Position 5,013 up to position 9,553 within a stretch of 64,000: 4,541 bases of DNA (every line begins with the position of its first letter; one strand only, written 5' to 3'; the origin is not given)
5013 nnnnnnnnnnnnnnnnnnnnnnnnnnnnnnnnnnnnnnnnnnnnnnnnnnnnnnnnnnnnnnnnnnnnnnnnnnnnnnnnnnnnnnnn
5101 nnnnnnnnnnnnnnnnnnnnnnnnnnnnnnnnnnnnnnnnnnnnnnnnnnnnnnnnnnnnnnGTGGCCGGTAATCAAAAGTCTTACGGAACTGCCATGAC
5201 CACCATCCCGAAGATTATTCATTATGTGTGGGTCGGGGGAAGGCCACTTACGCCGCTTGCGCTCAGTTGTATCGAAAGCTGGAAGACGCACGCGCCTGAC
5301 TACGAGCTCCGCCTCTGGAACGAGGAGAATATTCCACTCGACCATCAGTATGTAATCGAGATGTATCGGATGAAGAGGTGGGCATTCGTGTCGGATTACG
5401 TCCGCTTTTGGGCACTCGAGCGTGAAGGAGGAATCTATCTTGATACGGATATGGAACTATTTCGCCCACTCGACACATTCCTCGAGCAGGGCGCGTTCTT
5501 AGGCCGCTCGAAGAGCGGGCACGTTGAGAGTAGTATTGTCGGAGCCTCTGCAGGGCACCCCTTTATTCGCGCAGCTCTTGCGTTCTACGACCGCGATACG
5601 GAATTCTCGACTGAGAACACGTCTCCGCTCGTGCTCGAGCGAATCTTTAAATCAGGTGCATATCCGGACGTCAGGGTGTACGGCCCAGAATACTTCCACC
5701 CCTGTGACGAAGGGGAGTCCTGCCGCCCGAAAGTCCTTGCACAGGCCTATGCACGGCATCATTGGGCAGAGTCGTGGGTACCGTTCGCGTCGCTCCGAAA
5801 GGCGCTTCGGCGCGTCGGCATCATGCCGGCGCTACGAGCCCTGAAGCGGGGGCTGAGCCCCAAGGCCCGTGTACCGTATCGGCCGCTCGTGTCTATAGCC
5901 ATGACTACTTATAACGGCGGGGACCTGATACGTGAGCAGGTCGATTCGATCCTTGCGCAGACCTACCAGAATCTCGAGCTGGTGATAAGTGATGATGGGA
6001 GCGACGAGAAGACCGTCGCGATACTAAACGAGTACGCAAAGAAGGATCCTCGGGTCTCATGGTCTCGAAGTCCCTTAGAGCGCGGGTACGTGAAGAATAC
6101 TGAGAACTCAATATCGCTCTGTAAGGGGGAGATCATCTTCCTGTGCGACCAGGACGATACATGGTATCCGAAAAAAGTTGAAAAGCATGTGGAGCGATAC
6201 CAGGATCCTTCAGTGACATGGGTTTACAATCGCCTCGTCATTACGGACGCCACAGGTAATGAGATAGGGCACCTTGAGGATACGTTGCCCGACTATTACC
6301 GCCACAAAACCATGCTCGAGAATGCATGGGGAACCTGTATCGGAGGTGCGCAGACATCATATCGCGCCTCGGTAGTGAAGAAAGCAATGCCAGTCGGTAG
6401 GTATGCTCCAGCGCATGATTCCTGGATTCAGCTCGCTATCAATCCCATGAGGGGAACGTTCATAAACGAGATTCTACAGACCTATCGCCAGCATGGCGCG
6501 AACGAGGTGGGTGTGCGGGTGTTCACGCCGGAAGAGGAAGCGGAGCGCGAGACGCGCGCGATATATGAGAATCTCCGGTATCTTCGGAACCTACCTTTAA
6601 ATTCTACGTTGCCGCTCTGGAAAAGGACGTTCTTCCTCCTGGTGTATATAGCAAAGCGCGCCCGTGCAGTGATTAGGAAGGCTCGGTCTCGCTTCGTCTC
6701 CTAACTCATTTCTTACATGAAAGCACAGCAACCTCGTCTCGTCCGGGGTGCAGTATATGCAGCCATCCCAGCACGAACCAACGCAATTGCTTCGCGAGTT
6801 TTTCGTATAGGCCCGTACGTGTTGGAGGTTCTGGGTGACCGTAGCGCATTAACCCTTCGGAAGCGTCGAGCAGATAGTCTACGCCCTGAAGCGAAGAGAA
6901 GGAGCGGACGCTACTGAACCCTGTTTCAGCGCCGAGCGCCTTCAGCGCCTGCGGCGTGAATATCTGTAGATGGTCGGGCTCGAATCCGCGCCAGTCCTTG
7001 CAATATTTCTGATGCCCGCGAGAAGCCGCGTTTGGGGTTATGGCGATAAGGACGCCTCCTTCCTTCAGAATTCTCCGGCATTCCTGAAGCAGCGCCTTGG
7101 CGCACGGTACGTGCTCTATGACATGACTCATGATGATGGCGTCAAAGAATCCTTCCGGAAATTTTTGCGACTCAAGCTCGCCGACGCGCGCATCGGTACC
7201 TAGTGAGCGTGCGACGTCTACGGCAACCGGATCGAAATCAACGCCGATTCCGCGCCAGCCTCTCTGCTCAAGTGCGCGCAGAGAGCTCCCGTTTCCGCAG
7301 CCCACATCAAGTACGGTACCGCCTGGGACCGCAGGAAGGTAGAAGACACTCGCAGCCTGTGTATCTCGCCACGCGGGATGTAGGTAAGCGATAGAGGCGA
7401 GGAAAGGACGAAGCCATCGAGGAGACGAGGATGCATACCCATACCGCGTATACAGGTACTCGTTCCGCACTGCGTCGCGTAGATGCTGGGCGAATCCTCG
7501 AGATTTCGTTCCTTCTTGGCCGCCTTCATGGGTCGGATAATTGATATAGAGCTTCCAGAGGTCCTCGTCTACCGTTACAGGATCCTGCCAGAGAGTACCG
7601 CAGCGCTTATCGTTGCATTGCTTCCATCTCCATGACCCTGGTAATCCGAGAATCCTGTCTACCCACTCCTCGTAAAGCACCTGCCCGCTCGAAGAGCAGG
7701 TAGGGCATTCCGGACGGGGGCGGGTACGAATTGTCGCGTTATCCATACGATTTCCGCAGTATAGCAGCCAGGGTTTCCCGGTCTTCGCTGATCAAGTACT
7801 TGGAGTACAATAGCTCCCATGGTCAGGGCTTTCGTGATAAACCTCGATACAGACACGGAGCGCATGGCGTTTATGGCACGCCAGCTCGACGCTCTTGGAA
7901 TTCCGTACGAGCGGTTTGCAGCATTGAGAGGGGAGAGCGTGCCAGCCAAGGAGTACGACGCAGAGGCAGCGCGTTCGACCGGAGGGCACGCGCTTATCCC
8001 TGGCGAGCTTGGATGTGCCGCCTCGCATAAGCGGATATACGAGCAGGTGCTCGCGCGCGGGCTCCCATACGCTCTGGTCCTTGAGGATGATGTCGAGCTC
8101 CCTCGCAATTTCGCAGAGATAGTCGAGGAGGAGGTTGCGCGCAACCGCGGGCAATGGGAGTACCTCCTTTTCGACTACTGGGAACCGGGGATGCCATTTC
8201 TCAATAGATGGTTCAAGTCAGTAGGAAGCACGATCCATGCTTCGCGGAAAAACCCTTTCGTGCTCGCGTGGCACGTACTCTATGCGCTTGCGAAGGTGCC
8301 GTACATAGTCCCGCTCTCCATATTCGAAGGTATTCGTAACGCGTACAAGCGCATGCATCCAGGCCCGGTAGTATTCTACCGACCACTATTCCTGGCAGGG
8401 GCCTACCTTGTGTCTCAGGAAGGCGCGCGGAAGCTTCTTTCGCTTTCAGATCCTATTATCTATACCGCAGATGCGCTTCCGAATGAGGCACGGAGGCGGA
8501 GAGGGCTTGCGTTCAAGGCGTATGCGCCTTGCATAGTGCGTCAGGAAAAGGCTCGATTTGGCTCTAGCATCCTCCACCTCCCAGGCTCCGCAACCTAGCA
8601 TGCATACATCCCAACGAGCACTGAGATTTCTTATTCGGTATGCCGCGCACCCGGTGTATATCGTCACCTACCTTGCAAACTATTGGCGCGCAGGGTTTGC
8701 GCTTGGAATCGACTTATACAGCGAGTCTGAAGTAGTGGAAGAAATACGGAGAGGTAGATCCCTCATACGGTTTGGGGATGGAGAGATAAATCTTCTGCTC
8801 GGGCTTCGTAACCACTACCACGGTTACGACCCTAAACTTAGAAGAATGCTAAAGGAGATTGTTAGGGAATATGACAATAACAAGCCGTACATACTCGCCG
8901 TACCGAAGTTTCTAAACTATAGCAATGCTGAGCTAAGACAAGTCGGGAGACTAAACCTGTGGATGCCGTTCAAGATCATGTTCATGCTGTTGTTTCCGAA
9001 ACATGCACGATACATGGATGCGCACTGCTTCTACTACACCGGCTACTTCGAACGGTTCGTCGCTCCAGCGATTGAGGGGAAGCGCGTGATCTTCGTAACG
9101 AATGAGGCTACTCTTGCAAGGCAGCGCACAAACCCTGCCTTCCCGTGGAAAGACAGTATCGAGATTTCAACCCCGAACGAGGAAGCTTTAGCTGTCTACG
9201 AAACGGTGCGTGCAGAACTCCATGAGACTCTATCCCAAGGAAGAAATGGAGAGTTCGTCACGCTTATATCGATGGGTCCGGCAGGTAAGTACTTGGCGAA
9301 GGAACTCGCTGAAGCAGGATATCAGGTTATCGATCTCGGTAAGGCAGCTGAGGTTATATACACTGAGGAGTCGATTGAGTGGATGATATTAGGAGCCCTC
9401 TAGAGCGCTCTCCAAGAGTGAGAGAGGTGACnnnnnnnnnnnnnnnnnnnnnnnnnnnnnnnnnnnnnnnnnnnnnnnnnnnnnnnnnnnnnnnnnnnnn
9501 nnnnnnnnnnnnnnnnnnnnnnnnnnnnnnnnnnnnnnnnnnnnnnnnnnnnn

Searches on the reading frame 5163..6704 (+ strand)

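Call 66: search_protein_families(library=pfam, proteins=[window:5163-6704:+], max_evalue=0.001)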
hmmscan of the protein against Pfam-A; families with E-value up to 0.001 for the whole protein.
window:5163-6704:+ (513 aa): 6 families
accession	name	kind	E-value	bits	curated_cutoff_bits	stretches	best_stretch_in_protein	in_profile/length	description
PF00535.33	Glycos_transf_2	-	8.5e-28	97.8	23.3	1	244-405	1-164/168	Glycosyl transferase family 2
PF04488.21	Gly_transf_sug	-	5.6e-14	53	23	1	35-110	6-90/93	Glycosyltransferase sugar-binding region containing DXD motif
PF13641.12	Glyco_tranf_2_3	-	2.8e-10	41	27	1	243-354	3-119/230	Glycosyltransferase like family 2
PF12919.13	TcdA_TcdB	-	6.7e-10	39.2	23.6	1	17-56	1-39/382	TcdA/TcdB catalytic glycosyltransferase domain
PF05704.18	Caps_synth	-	3.1e-06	27.2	24.5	1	13-114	44-151/278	Capsular polysaccharide synthesis protein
PF10111.15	Glyco_tranf_2_2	-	6.7e-06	26.2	27.3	1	247-344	6-104/276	Glycosyltransferase like family 2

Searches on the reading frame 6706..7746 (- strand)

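Call 66: search_protein_families(library=pfam, proteins=[window:6706-7746:-], max_evalue=0.001)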
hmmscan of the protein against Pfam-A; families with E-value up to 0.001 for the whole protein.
window:6706-7746:- (346 aa): 7 families
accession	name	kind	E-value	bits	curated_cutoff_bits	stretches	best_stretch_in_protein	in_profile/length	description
PF13489.12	Methyltransf_23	-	1.1e-26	93.9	27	1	139-278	20-160/164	Methyltransferase domain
PF08241.18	Methyltransf_11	-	1.6e-21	77.1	21.2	1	146-234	1-94/95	Methyltransferase domain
PF13649.12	Methyltransf_25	-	3.6e-17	63.3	27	1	145-231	1-97/97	Methyltransferase domain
PF08242.18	Methyltransf_12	-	2.7e-14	54.1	30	1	146-233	1-98/98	Methyltransferase domain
PF13847.12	Methyltransf_31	-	5.6e-12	46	27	1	142-249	4-123/145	Methyltransferase domain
PF07021.18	MetW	-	5.2e-09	36.5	21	1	141-229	13-104/193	Methionine biosynthesis protein MetW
PF01209.24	Ubie_methyltran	-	0.00048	20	20.1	0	123-236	32-152/233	ubiE/COQ5 methyltransferase family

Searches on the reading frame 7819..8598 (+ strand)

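Call 67: search_protein_families(library=pfam, proteins=[window:7819-8598:+], max_evalue=0.001)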
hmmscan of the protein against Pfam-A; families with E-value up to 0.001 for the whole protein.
window:7819-8598:+ (259 aa): 1 family
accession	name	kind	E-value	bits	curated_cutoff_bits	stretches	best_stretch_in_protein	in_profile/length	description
PF01755.23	Glyco_transf_25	-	4e-27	95.8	24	1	3-219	3-197/199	Glycosyltransferase family 25 (LPS biosynthesis protein)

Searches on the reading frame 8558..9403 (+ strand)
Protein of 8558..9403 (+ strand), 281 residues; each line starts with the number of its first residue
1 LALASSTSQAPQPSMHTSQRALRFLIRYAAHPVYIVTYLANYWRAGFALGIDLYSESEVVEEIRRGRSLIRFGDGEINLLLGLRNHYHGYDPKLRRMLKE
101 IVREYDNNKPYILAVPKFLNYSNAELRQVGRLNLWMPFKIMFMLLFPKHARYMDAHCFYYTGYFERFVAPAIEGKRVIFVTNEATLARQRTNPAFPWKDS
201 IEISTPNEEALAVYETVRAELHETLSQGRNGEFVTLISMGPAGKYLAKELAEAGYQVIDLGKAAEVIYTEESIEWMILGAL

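Call 67: search_protein_families(library=pfam, proteins=[window:8558-9403:+], max_evalue=0.001)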
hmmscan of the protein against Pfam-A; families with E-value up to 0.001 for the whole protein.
window:8558-9403:+ (281 aa): 2 families
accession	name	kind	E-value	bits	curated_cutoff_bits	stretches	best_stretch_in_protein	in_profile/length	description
PF08759.17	GT-D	-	1.9e-16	61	27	1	69-263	1-200/225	Glycosyltransferase GT-D fold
PF22882.2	GT-D-like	-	0.0002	21.2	27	0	165-266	117-209/210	GT-D fold-like domain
